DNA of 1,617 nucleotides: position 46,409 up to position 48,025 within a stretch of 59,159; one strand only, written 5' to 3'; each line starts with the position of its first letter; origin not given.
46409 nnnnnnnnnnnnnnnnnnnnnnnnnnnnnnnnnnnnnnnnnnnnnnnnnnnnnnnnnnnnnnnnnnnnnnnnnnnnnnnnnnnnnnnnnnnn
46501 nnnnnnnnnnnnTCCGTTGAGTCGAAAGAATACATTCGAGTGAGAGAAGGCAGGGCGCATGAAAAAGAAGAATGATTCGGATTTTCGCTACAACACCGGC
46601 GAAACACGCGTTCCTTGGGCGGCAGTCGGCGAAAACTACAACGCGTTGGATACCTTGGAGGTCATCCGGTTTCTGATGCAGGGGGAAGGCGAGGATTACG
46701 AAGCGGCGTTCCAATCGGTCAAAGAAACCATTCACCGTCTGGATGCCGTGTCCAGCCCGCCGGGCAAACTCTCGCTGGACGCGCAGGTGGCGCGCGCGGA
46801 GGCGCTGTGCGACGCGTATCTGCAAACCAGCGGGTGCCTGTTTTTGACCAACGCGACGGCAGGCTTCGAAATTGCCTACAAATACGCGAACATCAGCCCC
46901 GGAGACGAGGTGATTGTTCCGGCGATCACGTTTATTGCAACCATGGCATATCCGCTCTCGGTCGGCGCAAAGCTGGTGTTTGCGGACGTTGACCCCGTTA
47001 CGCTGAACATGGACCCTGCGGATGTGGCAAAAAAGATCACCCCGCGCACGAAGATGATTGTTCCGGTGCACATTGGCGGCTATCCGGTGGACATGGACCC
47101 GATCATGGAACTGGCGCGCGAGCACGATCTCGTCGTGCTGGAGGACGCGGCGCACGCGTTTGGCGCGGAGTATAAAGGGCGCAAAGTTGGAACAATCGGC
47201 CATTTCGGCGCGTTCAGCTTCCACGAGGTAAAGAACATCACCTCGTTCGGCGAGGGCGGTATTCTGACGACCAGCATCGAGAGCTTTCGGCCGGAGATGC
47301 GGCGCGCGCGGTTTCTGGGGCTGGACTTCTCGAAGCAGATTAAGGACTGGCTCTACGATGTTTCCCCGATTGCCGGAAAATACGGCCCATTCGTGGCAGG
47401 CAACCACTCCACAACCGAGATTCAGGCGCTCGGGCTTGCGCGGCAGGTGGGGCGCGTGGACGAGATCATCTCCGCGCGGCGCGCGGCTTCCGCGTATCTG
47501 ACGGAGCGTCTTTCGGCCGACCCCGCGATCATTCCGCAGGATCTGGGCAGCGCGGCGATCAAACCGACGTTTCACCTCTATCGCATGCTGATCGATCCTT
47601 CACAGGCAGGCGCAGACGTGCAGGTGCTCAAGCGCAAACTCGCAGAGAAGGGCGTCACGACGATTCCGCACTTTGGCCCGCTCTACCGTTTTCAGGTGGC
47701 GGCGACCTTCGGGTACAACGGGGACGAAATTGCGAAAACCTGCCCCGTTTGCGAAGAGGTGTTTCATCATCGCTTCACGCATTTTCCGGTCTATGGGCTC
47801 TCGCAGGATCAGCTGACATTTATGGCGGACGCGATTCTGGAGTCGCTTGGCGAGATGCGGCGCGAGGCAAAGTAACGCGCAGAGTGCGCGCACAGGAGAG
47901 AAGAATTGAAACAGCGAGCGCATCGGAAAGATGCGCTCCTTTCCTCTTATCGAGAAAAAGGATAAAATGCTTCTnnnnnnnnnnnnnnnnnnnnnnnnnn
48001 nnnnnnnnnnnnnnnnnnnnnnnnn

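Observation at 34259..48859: ROK-controlled importer plus paired dehydrogenase/aminotransferase modules: candidate undescribed (di)amino-sugar or aminocyclitol utilisation system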

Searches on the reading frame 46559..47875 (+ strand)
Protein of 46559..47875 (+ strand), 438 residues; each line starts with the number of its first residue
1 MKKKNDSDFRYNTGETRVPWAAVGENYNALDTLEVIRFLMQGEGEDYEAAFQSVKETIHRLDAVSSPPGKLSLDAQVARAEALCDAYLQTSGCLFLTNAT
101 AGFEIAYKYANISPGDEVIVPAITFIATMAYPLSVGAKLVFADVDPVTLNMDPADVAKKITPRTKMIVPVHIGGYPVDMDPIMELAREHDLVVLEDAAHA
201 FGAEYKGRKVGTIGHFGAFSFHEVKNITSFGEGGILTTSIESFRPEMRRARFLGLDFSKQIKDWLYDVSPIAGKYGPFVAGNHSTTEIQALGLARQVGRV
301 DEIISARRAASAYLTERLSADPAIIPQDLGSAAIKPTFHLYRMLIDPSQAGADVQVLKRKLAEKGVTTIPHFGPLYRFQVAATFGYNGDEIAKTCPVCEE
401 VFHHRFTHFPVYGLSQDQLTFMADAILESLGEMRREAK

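Call 4: search_protein_families(library=pfam, proteins=[window:46559-47875:+])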
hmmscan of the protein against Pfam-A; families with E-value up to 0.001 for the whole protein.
window:46559-47875:+ (438 aa): 2 families
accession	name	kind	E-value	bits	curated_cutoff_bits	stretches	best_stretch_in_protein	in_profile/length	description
PF01041.23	DegT_DnrJ_EryC1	-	1e-74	252.4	19.8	1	71-412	20-344/360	DegT/DnrJ/EryC1/StrS aminotransferase family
PF00266.25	Aminotran_5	-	0.0001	21.9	21.5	1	92-203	63-182/371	Aminotransferase class-V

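Call 5: search_protein_families(library=ncbifam, proteins=[window:46559-47875:+], max_evalue=0.00001)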
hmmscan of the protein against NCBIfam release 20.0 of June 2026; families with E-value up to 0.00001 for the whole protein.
window:46559-47875:+ (438 aa): 8 families
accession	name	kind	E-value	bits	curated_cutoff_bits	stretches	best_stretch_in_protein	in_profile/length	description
NF008687.0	PRK11706.1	equivalog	2e-57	194.6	375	1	70-401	25-349/375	dTDP-4-amino-4,6-dideoxygalactose transaminase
TIGR03588.1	PseC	equivalog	6.9e-55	186.5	423.5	1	80-427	35-377/380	UDP-4-amino-4,6-dideoxy-N-acetyl-beta-L-altrosamine transaminase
TIGR02379.1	ECA_wecE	subfamily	3.1e-50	171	434.85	1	69-401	24-350/376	dTDP-4-amino-4,6-dideoxy-D-glucose transaminase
NF008658.2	PRK11658.1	equivalog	3.3e-49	167.5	631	1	83-373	38-325/379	UDP-4-amino-4-deoxy-L-arabinose aminotransferase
TIGR04181.1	NHT_00031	hypoth_equivalog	4.5e-39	134.3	420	1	77-380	32-334/359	LegC family aminotransferase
TIGR04427.1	PLP_DesI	equivalog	6.8e-37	127.5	650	1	93-262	70-236/390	dTDP-4-dehydro-6-deoxyglucose aminotransferase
NF011936.0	PRK15407.1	equivalog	1.2e-32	113.2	423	1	109-244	107-241/440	lipopolysaccharide biosynthesis protein RfbH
NF041364.1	GntC_guanitoxin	equivalog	6.3e-09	35.2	415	1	99-200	69-177/356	guanitoxin biosynthesis PLP-dependent (S)-gamma-hydroxy-L-arginine cyclodehydratase GntC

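Call 14: search_solved_structures(query=window:46559-47875:+, max_evalue=1e-20)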
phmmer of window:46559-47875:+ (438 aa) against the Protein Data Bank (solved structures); distinct sequences matched with E-value up to 1e-20: 48.
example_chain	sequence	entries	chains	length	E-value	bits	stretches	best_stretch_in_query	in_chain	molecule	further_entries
8gyh_B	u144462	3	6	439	1.4e-48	169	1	92-353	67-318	DegT/DnrJ/EryC1/StrS family aminotransferase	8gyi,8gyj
7b0m_AAA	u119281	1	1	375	1.3e-44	155.9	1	84-380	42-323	Sugar aminotransferase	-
3bn1_A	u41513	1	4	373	2.9e-44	154.8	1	87-397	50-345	Perosamine synthetase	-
3dr7_A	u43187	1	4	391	3.4e-44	154.5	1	87-397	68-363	Putative perosamine synthetase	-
3dr4_A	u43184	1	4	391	1.6e-43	152.3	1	87-397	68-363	Putative perosamine synthetase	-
7b0d_A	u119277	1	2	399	1.2e-41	146.1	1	49-402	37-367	Glutamine--scyllo-inositol transaminase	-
1mdo_A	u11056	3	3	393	1.3e-41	146.1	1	93-374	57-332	ArnB aminotransferase | UDP-4-amino-4-deoxy-L-arabinose--oxoglutarate aminotransferase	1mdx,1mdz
4oca_A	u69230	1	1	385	8.2e-41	143.4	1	93-374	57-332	UDP-4-amino-4-deoxy-L-arabinose--oxoglutarate aminotransferase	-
4piw_A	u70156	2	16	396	4.5e-40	141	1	80-240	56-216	TDP-4-keto-6-deoxy-D-glucose transaminase family protein | dTDP-4-amino-4,6-dideoxygalactose transaminase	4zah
7l7x_AAA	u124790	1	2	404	4e-39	137.8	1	93-255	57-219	DegT/DnrJ/EryC1/StrS aminotransferase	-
1b9i_A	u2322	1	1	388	3.8e-38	134.6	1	90-431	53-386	PROTEIN (3-AMINO-5-HYDROXYBENZOIC ACID SYNTHASE)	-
1b9h_A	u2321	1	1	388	6.9e-38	133.8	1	90-403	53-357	PROTEIN (3-AMINO-5-HYDROXYBENZOIC ACID SYNTHASE)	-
8sng_A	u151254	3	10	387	1.4e-37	132.8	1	81-374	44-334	UDP-4-amino-4-deoxy-L-arabinose--oxoglutarate aminotransferase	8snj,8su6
6blg_A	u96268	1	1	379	4.2e-37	131.2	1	69-238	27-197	dTDP-4-amino-4,6-dideoxygalactose transaminase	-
4lc3_A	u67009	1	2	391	1.1e-36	129.8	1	69-256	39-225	Putative UDP-4-amino-4-deoxy-l-arabinose--oxoglutarate aminotransferase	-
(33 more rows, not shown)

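Call 19: find_related_loci(query=window:46559-47875:+, collection=genome_contigs, flank=10000)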
Query window:46559-47875:+ (438 aa) in genome_contigs; peptide patterns used: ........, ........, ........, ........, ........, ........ (x = any residue, [..] = any of these).
599 stretches matched a pattern (row limit reached: there are more); 562 encode a relative of the query (tblastn E <= 1e-3); the best 80 are kept; 80 distinct loci.
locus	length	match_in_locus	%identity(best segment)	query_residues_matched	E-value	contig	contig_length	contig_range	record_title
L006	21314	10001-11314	98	1-438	0e+0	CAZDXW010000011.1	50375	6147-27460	MAG TPA_asm: uncultured Christensenella sp. isolate binchicken_co152_37 genome assembly, contig: NODE_788_length_50375_c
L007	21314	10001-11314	97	1-438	0e+0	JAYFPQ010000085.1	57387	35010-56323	MAG: Christensenella sp. isolate CA_127_R1 c_CA_000000007584, whole genome shotgun sequence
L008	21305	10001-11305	84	1-435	0e+0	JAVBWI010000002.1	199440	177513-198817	MAG: Clostridia bacterium isolate ZNE14_Bin7 all_Scaff000353, whole genome shotgun sequence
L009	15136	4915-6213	73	2-434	0e+0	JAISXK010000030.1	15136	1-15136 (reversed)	MAG: Clostridiales bacterium isolate Nc350_bin172 k119_4260119, whole genome shotgun sequence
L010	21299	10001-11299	73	4-436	0e+0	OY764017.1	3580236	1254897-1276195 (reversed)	MAG: Christensenellaceae bacterium isolate da863df8-3121-48c8-a9fd-195775925dd7 genome assembly, chromosome: 1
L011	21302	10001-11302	74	3-435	0e+0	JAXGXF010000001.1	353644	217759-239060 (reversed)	MAG: Candidatus Pullichristensenella sp. isolate AnMBR.bin484 bin484_1, whole genome shotgun sequence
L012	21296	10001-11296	71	4-435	0e+0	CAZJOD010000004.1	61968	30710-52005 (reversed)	MAG TPA_asm: uncultured Clostridiaceae bacterium isolate SRP241326_co2_352 genome assembly, contig: NODE_816_length_6196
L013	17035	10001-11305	71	3-437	0e+0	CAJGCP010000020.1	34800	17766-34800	MAG: uncultured Acetatifactor sp. isolate MAG34 genome assembly, contig: k141_7808893_length_34800_cov_11.2243, whole ge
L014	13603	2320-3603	73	7-434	0e+0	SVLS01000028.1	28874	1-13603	MAG: Oscillospiraceae bacterium isolate SIG493 NODE_32900_length_28874_cov_4.699830, whole genome shotgun sequence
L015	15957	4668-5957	72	7-435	0e+0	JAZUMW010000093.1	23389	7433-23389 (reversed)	MAG: Faecousia sp. isolate T1900044890_TS20190356.MAGScoT_cleanbin_000047 SGB_3256_k141_2061756, whole genome shotgun se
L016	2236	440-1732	72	4-434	0e+0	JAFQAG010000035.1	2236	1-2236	MAG: Clostridia bacterium isolate RGIG1636 Goat_Cecum-1__c124149, whole genome shotgun sequence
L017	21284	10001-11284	72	7-434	0e+0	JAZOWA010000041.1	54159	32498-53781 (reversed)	MAG: Clostridia bacterium isolate T1900045525_YK20190219.MAGScoT_cleanbin_000011 SGB_7675_k141_94363, whole genome shotg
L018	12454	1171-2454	73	7-434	0e+0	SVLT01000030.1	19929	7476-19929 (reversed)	MAG: Oscillospiraceae bacterium isolate SIG494 NODE_50411_length_19929_cov_6.111605, whole genome shotgun sequence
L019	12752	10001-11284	73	7-434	0e+0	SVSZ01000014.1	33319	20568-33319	MAG: Oscillospiraceae bacterium isolate SIG682 NODE_27679_length_33319_cov_2.020788, whole genome shotgun sequence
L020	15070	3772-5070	72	2-434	0e+0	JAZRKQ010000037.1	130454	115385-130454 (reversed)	MAG: Clostridia bacterium isolate T1900045446_YK20190137.MAGScoT_cleanbin_000002 SGB_7156_k141_274405, whole genome shot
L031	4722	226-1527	70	1-434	0e+0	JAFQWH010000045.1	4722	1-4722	MAG: Clostridia bacterium isolate RGIG2209 Goat_Colon.Co__c1106391, whole genome shotgun sequence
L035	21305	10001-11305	71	3-437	0e+0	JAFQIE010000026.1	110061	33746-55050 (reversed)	MAG: Lachnospiraceae bacterium isolate RGIG1842 Goat_Cecum-5__c397098, whole genome shotgun sequence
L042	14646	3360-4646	71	7-435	0e+0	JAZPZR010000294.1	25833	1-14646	MAG: Eubacteriales bacterium isolate T1900044644_TS20190110.MAGScoT_cleanbin_000054 SGB_1325_k141_478936, whole genome s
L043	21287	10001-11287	71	7-435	0e+0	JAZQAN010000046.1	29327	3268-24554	MAG: Clostridia bacterium isolate T1900044642_TS20190108.MAGScoT_cleanbin_000091 SGB_1291_k141_1697968, whole genome sho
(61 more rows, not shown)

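Call 24: search_protein_families(library=pfam, max_evalue=0.01, proteins=[L013:4528-5154:+, L014:1370-2194:-, L013:5210-6379:+, L031:1554-2351:+, L013:6422-7189:+, L035:7168-7641:+, L043:11321-12388:+, L042:9951-11342:+])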
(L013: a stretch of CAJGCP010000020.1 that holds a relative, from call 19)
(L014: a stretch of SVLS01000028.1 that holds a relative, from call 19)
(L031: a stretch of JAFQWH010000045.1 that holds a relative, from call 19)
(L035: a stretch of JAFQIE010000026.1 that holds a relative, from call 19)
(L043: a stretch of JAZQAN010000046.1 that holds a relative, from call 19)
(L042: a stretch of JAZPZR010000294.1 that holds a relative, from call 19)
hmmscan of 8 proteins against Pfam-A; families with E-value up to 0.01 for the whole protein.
L013:4528-5154:+ (208 aa): 0 families

L014:1370-2194:- (274 aa): 5 families
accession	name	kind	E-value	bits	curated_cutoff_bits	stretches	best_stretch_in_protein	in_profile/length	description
PF00165.29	HTH_AraC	-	4.3e-21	75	26.6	2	180-221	1-42/42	Bacterial regulatory helix-turn-helix proteins, AraC family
PF12833.13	HTH_18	-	4.5e-21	75.4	33.6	1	193-272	1-80/80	Helix-turn-helix domain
PF10114.15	PocR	-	2.2e-17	63.7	23.9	1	21-126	4-108/162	Sensory domain found in PocR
PF00440.29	TetR_N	-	9.6e-05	22.5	24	1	187-208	16-37/47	Bacterial regulatory proteins, tetR family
PF13384.12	HTH_23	-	0.0076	16.5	24.6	0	185-211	15-40/50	Homeodomain-like domain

L013:5210-6379:+ (389 aa): 3 families
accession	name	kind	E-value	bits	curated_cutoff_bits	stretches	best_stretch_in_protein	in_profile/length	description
PF00480.26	ROK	-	4.2e-39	135.3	22.9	1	100-371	16-288/294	ROK family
PF13412.12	HTH_24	-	1.7e-05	24.8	21.9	1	16-57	5-46/48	Winged helix-turn-helix DNA-binding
PF12802.13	MarR_2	-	0.00028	21.4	27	1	19-58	10-50/61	MarR family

L031:1554-2351:+ (265 aa): 1 family
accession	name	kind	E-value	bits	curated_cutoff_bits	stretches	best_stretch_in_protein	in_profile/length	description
PF02633.19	Creatininase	-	2.2e-49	168.5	31.3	1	7-255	2-237/238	Creatinine amidohydrolase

L013:6422-7189:+ (255 aa): 2 families
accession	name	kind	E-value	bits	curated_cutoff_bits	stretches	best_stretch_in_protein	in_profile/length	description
PF06738.18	ThrE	-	1.1e-54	185.9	26.3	1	17-251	2-237/241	Putative threonine/serine exporter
PF12821.13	ThrE_2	-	5.3e-06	27.1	27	1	130-252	6-127/129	Threonine/Serine exporter, ThrE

L035:7168-7641:+ (157 aa): 2 families
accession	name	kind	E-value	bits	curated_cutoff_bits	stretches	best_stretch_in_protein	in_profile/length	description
PF12821.13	ThrE_2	-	4.6e-34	117.9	27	1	11-136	2-127/129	Threonine/Serine exporter, ThrE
PF06738.18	ThrE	-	1.5e-11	44.7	26.3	1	9-135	110-237/241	Putative threonine/serine exporter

L043:11321-12388:+ (355 aa): 7 families
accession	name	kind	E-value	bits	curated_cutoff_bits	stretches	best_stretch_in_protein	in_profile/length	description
PF01408.29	GFO_IDH_MocA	-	2e-32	112.8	24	1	7-126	1-119/120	Oxidoreductase family, NAD-binding Rossmann fold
PF22725.1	GFO_IDH_MocA_C3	-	6.7e-22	78.2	27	1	135-257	1-123/124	GFO/IDH/MocA C-terminal domain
PF02894.22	GFO_IDH_MocA_C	-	1.2e-18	68.2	22.9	1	139-349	1-218/218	Oxidoreductase family, C-terminal alpha/beta domain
PF03447.22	NAD_binding_3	-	7.1e-08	33.6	24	1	13-112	1-102/116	Homoserine dehydrogenase, NAD binding domain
PF02423.21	OCD_Mu_crystall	-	0.00087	18.8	24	1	6-87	129-210/314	Ornithine cyclodeaminase/mu-crystallin family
PF03721.20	UDPG_MGDP_dh_N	-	0.0056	16.7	27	0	9-50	3-42/187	UDP-glucose/GDP-mannose dehydrogenase family, NAD binding domain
PF03435.24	Sacchrp_dh_NADP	-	0.006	17.4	25.1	0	11-114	3-109/129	Saccharopine dehydrogenase NADP binding domain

L042:9951-11342:+ (463 aa): 1 family
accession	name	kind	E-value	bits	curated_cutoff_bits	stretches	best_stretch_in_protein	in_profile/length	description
PF00209.24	SNF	-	2.1e-56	192.2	27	2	148-450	180-485/524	Sodium:neurotransmitter symporter family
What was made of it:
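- ThrE-type exporters neighbour some DegT2 genes (call 24).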

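Call 32: search_protein_families(library=pfam, max_evalue=0.001, proteins=[L010:12617-14002:+, L010:14195-15229:+, L010:16346-17734:+, L010:4086-4793:+, L010:782-1654:-, L013:7815-8873:+, L013:11464-13077:+, L013:14084-14932:+, L008:11370-12398:+, L009:8328-9254:+])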
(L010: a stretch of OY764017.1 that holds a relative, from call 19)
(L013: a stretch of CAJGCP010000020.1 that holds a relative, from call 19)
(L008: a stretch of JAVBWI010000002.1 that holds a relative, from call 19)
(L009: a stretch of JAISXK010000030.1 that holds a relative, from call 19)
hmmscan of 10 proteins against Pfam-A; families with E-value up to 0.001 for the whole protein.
L010:12617-14002:+ (461 aa): 0 families

L010:14195-15229:+ (344 aa): 1 family
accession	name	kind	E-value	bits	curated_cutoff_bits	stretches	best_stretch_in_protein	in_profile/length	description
PF00294.29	PfkB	-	9.7e-33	114.2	25.8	1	8-321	4-298/302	pfkB family carbohydrate kinase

L010:16346-17734:+ (462 aa): 2 families
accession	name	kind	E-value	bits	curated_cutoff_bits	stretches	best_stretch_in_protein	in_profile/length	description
PF00107.32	ADH_zinc_N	-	2e-12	47.6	31.8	1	227-371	1-128/129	Zinc-binding dehydrogenase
PF08240.17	ADH_N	-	2e-09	38.1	23.5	1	66-139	2-66/104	Alcohol dehydrogenase GroES-like domain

L010:4086-4793:+ (235 aa): 1 family
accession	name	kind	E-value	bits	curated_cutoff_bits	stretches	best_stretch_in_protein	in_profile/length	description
PF02585.22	PIG-L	-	3.3e-26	92.7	28.2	1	6-126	3-128/129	GlcNAc-PI de-N-acetylase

L010:782-1654:- (290 aa): 4 families
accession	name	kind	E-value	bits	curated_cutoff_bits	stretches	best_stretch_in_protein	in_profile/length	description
PF12833.13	HTH_18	-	3.1e-19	69.5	33.6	1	208-286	1-79/80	Helix-turn-helix domain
PF00165.29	HTH_AraC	-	3.3e-17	62.6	26.6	2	249-284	6-40/42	Bacterial regulatory helix-turn-helix proteins, AraC family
PF02311.25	AraC_binding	-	4.9e-06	26.7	21.1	1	27-80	12-65/135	AraC-like ligand binding domain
PF07883.17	Cupin_2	-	1.1e-05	25.5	27.2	1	25-88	5-68/70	Cupin domain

L013:7815-8873:+ (352 aa): 4 families
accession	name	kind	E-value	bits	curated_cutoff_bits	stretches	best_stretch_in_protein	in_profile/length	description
PF01408.29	GFO_IDH_MocA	-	3.4e-19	70.1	24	1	4-121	1-118/120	Oxidoreductase family, NAD-binding Rossmann fold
PF22725.1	GFO_IDH_MocA_C3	-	3.5e-07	30.7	27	1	137-251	7-123/124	GFO/IDH/MocA C-terminal domain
PF02894.22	GFO_IDH_MocA_C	-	6.7e-06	26.5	22.9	1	138-325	4-197/218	Oxidoreductase family, C-terminal alpha/beta domain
PF21252.2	Glyco_hydro_109_C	-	0.00011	22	27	0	195-255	106-165/187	Glycosyl hydrolase 109, C-terminal domain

L013:11464-13077:+ (537 aa): 2 families
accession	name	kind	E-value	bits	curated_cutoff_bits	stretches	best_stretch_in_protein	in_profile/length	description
PF18088.7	Glyco_H_20C_C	-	2.6e-41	142.1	27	1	334-512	4-181/194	Glycoside Hydrolase 20C C-terminal domain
PF00728.28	Glyco_hydro_20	-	4.7e-11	43.1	22.3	1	53-220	71-240/348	Glycosyl hydrolase family 20, catalytic domain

L013:14084-14932:+ (282 aa): 0 families

L008:11370-12398:+ (342 aa): 2 families
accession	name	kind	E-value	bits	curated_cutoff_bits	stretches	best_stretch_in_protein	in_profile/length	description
PF08240.17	ADH_N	-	8e-23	81.1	23.5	1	25-122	3-99/104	Alcohol dehydrogenase GroES-like domain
PF00107.32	ADH_zinc_N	-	1.7e-16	60.8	31.8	1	165-299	1-128/129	Zinc-binding dehydrogenase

L009:8328-9254:+ (308 aa): 2 families
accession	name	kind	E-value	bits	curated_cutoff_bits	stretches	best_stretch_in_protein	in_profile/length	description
PF12120.14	Arr-ms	-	1.1e-46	157.5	25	1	182-280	1-99/99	Rifampin ADP-ribosyl transferase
PF00857.26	Isochorismatase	-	3.6e-21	76.5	27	1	4-168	2-166/175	Isochorismatase domain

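Call 38: search_protein_families(library=pfam, alignment_id=A1, max_evalue=0.00001)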
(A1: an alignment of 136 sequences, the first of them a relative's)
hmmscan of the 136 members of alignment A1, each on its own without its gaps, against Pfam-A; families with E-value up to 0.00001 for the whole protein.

A. member 1, L008:11370-12398:+ (342 aa): 2 families
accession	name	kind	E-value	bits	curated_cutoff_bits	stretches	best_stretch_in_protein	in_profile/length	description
PF08240.17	ADH_N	-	8e-23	81.1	23.5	1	25-122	3-99/104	Alcohol dehydrogenase GroES-like domain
PF00107.32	ADH_zinc_N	-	1.7e-16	60.8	31.8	1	165-299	1-128/129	Zinc-binding dehydrogenase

B. families by the number of members that match (of 136 scanned): 122 families (the first 25 are shown)
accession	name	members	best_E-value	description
PF01408.29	GFO_IDH_MocA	5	7.6e-27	Oxidoreductase family, NAD-binding Rossmann fold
PF22725.1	GFO_IDH_MocA_C3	5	1.2e-24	GFO/IDH/MocA C-terminal domain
PF01261.30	AP_endonuc_2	4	4.5e-39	Xylose isomerase-like TIM barrel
PF02894.22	GFO_IDH_MocA_C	4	3.1e-17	Oxidoreductase family, C-terminal alpha/beta domain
PF07670.19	Gate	4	2e-12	Nucleoside recognition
PF07690.21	MFS_1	3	3.2e-42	Major Facilitator Superfamily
PF03547.23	Mem_trans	3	4.4e-29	Membrane transport protein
PF00156.33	Pribosyltran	3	1.2e-25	Phosphoribosyl transferase domain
PF13407.12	Peripla_BP_4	3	2.5e-20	Periplasmic binding protein domain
PF00165.29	HTH_AraC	3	8.6e-20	Bacterial regulatory helix-turn-helix proteins, AraC family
PF12833.13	HTH_18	3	1.7e-19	Helix-turn-helix domain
PF07475.17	Hpr_kinase_C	2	6e-71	HPr Serine kinase C-terminal domain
PF00294.29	PfkB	2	2.1e-60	pfkB family carbohydrate kinase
PF02588.21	YitT_membrane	2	9.8e-54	Uncharacterised 5xTM membrane BCR, YitT family COG1284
PF18088.7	Glyco_H_20C_C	2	4.4e-45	Glycoside Hydrolase 20C C-terminal domain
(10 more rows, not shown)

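Call 46: search_solved_structures(query=A2, max_evalue=1)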
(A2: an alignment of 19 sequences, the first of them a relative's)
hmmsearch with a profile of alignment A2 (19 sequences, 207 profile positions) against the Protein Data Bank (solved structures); distinct sequences matched with E-value up to 1: 1.
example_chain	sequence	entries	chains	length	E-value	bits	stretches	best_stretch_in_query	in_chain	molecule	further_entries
6wj0_L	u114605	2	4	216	0.9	12.6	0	60-131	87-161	Fab 54-4H03 light chain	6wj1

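Call 56: search_protein_families(library=ncbifam, max_evalue=0.001, proteins=[L013:4528-5154:+, L031:1554-2351:+])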
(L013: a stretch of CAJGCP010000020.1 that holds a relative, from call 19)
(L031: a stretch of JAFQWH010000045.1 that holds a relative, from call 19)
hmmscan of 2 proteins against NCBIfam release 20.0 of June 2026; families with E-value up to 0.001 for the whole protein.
L013:4528-5154:+ (208 aa): 0 families

L031:1554-2351:+ (265 aa): 3 families
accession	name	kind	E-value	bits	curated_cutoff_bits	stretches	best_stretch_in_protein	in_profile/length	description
TIGR04448.1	creatininase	equivalog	4.5e-34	118.2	235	1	7-255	1-241/246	creatininase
TIGR03964.1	mycofact_creat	equivalog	5.2e-23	81.8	172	1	15-184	8-160/228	mycofactocin biosynthesis peptidyl-dipeptidase MftE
NF041098.2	diketo_inos_hlase_IolN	equivalog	7.5e-14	51.5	245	1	3-257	7-263/307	3-dehydro-scyllo-inosose hydrolase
